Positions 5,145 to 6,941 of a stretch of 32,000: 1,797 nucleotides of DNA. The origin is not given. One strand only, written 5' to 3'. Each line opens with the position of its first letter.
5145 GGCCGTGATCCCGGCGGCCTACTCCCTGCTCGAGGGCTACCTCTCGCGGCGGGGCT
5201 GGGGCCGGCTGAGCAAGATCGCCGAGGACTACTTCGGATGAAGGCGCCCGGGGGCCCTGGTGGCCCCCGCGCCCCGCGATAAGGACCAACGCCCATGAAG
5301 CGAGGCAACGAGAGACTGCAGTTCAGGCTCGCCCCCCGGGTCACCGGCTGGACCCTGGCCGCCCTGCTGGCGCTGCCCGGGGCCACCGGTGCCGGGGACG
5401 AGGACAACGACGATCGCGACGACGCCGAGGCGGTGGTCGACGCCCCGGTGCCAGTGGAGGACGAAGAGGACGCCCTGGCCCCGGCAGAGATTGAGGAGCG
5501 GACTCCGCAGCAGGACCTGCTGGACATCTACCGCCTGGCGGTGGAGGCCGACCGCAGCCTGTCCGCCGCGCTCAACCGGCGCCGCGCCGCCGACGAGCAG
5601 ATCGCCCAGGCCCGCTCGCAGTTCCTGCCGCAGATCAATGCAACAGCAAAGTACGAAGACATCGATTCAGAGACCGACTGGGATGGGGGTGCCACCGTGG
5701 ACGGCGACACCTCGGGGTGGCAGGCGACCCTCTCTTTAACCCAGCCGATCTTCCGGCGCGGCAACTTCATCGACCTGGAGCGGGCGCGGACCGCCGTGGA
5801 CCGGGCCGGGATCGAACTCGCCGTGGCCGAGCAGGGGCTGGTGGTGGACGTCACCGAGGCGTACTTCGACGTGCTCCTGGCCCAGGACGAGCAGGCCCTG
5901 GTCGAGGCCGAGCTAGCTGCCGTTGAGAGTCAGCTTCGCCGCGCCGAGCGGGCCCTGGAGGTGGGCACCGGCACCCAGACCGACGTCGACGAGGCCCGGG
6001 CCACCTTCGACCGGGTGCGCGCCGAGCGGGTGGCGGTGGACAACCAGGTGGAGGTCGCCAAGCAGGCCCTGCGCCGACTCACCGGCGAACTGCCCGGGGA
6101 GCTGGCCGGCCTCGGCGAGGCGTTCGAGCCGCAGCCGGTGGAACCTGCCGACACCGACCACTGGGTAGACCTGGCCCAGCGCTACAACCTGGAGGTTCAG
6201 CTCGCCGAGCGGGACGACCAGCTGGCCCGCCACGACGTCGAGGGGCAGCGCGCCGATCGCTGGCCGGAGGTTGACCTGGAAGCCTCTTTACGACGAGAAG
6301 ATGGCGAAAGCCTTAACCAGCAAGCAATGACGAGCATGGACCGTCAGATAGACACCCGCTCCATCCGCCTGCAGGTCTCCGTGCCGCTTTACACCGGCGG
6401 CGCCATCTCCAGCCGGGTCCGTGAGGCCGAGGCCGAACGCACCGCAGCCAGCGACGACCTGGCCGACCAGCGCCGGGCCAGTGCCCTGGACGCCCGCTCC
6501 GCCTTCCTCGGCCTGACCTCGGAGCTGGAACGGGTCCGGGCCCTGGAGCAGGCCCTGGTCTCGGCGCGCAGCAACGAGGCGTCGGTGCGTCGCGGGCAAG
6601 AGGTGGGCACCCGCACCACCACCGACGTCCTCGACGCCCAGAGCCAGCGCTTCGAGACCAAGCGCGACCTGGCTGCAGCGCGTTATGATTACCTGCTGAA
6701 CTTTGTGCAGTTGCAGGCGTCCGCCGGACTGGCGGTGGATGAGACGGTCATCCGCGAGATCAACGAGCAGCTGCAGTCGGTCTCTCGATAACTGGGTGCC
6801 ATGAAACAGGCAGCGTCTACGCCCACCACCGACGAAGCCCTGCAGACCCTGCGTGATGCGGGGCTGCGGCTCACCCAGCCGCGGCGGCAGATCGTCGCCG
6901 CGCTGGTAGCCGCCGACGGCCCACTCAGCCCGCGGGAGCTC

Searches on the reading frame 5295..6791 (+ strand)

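Call 74: search_protein_families(library=pfam, proteins=[window:5295-6791:+], max_evalue=0.00001)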
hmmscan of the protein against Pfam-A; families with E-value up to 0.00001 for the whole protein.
window:5295-6791:+ (498 aa): 1 family
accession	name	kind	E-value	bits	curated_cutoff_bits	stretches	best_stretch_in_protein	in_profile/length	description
PF02321.23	OEP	-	3.8e-58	196.8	22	2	76-264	2-187/187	Outer membrane efflux protein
